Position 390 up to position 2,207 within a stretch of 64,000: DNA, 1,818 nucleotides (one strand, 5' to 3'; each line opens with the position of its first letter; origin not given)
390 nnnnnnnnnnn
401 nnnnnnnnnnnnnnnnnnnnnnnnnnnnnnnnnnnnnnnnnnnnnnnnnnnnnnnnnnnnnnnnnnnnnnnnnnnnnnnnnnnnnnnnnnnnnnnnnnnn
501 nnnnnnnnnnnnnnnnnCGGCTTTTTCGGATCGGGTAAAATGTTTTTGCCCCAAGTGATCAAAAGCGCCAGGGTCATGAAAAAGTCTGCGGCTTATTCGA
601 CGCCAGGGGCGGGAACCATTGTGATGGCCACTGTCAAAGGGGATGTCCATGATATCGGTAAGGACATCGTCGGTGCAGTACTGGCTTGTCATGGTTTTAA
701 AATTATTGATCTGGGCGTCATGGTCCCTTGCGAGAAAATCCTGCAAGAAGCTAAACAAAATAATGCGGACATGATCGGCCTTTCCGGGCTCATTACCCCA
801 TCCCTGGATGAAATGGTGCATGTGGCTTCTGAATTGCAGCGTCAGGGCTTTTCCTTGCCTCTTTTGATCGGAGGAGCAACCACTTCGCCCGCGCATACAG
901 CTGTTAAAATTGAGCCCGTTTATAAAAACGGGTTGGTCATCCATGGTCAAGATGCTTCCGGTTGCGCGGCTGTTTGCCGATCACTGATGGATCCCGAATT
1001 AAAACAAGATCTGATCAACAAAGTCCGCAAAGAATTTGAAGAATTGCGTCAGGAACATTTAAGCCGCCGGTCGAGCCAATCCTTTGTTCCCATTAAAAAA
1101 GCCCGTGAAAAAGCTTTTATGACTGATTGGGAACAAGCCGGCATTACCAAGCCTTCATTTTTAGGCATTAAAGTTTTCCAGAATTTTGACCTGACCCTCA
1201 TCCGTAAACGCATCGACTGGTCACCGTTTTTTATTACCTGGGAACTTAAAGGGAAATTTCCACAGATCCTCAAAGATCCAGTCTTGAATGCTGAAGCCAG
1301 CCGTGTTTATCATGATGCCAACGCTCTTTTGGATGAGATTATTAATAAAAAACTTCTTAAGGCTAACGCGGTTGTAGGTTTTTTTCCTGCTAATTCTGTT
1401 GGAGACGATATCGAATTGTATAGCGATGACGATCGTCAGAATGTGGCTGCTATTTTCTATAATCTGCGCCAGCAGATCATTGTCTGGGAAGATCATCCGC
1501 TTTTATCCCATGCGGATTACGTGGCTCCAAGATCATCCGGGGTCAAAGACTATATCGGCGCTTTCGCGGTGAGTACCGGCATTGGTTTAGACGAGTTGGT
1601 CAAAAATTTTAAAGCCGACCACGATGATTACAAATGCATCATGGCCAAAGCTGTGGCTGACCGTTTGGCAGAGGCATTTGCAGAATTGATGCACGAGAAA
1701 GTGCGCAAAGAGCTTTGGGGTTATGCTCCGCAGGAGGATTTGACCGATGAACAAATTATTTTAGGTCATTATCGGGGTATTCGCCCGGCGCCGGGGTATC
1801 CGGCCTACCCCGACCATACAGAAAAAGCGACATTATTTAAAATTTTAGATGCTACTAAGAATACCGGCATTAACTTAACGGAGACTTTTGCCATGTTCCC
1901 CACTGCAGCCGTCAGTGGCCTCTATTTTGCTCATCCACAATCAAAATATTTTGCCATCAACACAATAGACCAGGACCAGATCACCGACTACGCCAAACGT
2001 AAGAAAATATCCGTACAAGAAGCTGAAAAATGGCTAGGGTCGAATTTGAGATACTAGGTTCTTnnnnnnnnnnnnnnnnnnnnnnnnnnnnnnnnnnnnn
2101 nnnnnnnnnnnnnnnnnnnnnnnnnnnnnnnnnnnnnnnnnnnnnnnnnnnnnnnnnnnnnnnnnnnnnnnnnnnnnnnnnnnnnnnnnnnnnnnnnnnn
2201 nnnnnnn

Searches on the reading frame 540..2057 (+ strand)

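Call 54: search_protein_families(library=pfam, proteins=[window:540-2057:+], max_evalue=0.001)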
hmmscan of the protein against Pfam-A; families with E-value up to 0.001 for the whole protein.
window:540-2057:+ (505 aa): 2 families
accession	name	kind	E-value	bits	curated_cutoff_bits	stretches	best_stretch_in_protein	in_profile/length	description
PF02965.22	Met_synt_B12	-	1.8e-120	401.9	25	1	218-489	2-273/273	Vitamin B12 dependent methionine synthase, activation domain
PF02310.24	B12-binding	-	2.6e-21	76.1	32.1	1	26-119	2-97/121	B12 binding domain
